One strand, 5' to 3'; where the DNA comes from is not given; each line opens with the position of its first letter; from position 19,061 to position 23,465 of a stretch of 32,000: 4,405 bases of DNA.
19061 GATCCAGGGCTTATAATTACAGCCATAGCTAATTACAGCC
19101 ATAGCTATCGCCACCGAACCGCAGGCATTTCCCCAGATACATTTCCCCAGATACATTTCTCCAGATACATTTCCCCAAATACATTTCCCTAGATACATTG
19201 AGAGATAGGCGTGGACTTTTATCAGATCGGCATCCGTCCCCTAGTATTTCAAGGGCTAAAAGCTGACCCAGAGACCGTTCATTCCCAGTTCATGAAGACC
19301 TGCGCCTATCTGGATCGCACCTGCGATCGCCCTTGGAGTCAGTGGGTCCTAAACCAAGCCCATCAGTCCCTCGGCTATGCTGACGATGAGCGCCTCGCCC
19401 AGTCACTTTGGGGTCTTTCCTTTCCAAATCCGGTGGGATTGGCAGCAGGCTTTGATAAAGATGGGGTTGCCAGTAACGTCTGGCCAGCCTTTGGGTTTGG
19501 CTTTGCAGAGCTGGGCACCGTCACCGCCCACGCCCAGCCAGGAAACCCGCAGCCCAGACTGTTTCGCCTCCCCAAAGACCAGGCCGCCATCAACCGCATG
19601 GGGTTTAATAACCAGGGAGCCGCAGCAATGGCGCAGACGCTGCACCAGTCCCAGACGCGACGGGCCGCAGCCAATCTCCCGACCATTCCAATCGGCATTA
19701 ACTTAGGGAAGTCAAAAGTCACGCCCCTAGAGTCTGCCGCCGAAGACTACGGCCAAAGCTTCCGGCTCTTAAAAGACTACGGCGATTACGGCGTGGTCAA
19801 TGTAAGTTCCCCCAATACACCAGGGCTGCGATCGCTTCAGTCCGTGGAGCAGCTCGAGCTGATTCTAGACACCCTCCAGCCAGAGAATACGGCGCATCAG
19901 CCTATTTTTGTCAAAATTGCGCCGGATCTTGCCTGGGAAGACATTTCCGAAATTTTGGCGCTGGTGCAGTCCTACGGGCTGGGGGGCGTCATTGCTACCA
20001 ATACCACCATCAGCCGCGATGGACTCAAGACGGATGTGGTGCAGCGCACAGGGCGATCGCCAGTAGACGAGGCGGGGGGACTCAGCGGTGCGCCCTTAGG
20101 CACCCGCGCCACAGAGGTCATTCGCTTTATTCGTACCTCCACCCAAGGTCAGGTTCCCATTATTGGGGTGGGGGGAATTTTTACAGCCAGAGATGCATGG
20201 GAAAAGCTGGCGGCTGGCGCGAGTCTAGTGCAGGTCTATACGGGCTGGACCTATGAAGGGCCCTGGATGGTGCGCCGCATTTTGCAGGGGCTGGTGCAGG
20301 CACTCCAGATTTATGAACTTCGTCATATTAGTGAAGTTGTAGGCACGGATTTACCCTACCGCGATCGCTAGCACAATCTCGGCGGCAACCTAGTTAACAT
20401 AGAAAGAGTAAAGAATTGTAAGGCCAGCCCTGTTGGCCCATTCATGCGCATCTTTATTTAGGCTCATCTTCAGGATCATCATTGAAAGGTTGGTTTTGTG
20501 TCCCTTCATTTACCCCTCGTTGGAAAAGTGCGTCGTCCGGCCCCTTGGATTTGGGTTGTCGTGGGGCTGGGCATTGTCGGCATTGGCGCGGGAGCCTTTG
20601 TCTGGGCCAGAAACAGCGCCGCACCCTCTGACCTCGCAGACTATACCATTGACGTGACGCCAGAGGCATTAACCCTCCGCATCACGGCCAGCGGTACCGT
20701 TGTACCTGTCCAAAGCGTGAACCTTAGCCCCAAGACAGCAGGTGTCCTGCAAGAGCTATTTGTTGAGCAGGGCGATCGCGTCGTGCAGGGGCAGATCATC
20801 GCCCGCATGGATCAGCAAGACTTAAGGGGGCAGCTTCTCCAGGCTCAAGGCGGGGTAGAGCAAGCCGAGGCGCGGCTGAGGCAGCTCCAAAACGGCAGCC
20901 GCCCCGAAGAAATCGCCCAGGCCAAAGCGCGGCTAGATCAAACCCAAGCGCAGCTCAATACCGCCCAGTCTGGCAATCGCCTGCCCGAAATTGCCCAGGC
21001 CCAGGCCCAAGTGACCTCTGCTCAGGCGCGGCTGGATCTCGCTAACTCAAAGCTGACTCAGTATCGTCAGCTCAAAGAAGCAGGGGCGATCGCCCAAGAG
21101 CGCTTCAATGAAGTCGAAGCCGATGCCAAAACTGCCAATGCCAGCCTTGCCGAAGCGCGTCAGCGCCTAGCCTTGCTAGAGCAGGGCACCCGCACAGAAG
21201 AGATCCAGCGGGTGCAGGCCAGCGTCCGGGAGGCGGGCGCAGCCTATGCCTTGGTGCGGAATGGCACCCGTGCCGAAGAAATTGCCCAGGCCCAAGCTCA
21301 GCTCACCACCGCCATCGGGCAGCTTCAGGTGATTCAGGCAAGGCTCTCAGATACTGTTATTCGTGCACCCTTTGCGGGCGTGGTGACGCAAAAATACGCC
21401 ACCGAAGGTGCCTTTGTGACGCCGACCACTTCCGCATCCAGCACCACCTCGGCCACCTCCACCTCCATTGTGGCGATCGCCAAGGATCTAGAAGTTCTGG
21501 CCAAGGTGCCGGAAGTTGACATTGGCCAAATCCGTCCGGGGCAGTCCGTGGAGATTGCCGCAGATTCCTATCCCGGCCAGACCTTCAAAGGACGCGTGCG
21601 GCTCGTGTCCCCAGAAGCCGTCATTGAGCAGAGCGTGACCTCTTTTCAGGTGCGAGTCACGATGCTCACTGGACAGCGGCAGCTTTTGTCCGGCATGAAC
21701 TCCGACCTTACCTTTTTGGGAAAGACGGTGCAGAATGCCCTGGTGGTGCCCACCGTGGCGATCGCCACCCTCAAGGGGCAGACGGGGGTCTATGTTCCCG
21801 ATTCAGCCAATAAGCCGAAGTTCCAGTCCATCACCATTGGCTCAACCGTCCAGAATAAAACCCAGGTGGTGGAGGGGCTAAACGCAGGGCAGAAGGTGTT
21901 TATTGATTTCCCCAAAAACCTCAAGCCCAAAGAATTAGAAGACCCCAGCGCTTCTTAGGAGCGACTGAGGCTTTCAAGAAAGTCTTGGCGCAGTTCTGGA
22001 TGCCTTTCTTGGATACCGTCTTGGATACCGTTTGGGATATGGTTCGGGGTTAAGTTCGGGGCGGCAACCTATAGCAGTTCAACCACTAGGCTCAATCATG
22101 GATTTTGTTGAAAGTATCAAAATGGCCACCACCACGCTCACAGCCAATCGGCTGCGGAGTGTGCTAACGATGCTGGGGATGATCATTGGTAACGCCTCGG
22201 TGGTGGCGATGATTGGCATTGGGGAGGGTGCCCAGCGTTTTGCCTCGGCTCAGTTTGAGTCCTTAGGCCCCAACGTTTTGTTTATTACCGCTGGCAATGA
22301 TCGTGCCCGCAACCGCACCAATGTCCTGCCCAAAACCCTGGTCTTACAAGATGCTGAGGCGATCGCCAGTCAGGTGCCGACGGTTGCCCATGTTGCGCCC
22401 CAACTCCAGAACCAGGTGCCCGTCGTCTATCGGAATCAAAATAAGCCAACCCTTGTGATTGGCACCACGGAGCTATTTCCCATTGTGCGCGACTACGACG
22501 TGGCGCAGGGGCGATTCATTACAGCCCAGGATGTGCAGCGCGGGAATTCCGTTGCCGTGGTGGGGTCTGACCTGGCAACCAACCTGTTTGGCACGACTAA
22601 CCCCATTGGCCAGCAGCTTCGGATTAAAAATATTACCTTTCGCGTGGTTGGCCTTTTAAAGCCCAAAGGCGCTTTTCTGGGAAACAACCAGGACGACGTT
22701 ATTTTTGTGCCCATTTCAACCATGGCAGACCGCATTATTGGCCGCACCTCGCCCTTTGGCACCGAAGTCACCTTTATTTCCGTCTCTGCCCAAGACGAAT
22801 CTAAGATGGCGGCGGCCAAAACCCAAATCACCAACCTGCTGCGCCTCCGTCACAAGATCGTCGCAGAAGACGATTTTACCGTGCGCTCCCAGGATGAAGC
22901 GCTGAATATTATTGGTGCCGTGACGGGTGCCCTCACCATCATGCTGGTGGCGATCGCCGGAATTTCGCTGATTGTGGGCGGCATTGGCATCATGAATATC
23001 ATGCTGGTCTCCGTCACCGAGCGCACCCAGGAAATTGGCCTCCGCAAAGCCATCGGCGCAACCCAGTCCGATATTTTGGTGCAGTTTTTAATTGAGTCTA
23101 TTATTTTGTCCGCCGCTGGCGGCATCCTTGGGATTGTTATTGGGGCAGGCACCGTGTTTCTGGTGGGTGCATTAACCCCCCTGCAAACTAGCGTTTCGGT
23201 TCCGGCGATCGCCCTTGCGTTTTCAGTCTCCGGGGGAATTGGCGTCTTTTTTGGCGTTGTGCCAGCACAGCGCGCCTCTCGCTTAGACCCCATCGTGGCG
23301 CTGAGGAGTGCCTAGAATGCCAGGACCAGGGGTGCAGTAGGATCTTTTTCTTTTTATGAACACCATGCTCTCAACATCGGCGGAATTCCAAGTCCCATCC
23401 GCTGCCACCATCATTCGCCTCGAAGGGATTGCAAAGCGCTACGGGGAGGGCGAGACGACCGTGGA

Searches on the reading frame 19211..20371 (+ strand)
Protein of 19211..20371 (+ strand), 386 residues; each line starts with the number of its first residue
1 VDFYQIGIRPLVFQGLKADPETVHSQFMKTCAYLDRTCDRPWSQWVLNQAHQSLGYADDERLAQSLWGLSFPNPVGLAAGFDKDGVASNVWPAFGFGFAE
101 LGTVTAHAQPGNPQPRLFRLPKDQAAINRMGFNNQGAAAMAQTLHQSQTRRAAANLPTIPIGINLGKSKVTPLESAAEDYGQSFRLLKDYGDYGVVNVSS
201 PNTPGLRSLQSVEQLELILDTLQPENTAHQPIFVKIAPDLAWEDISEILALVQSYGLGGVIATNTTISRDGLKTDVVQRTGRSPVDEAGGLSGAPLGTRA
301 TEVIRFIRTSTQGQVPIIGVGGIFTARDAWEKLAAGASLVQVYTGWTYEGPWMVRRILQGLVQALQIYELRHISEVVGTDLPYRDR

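Call 56: search_protein_families(library=pfam, proteins=[window:19211-20371:+], max_evalue=0.00001)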
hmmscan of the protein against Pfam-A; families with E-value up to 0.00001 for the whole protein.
window:19211-20371:+ (386 aa): 1 family
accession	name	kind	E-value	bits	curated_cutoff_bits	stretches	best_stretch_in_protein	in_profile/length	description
PF01180.27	DHO_dh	-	1.7e-91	306.9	27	1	62-364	2-290/291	Dihydroorotate dehydrogenase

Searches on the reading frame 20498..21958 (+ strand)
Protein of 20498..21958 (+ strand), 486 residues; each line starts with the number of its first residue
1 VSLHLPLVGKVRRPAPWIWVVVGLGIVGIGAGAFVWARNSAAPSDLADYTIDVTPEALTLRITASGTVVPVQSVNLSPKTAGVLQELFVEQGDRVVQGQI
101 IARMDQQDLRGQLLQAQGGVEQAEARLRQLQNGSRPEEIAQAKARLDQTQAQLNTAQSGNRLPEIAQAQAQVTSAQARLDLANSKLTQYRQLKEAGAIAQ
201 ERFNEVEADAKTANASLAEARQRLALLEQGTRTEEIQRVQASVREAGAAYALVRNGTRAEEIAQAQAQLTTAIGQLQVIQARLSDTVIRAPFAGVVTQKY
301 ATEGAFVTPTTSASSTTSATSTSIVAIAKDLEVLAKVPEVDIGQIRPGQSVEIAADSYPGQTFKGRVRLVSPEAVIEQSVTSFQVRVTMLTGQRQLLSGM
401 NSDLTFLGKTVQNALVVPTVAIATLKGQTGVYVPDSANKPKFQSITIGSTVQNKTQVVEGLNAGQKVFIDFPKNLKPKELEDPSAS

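Call 56: search_protein_families(library=pfam, proteins=[window:20498-21958:+], max_evalue=0.00001)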
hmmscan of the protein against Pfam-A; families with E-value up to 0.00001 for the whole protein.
window:20498-21958:+ (486 aa): 4 families
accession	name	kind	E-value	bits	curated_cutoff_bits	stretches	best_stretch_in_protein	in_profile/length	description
PF16576.10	HlyD_D23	-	6.2e-14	52.2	30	1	272-400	95-212/214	Barrel-sandwich domain of CusB or HlyD membrane-fusion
PF13437.12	HlyD_3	-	2.4e-11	44.8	22.2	1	287-397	1-104/106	HlyD family secretion protein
PF13533.13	Biotin_lipoyl_2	-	1.2e-08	35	29.8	1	74-105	1-32/32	Biotin-lipoyl like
PF12700.13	HlyD_2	-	3e-07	30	25.1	0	412-447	338-373/416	HlyD family secretion protein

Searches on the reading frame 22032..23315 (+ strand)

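Call 56: search_protein_families(library=pfam, proteins=[window:22032-23315:+], max_evalue=0.00001)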
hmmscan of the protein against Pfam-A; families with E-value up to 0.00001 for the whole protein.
window:22032-23315:+ (427 aa): 2 families
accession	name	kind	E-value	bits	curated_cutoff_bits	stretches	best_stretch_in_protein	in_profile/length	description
PF12704.14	MacB_PCD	-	1.1e-51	176.6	27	1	43-268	1-206/207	MacB-like periplasmic core domain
PF02687.27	FtsX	-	2.6e-17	63.4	25.5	1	307-420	2-120/120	FtsX-like permease C-terminal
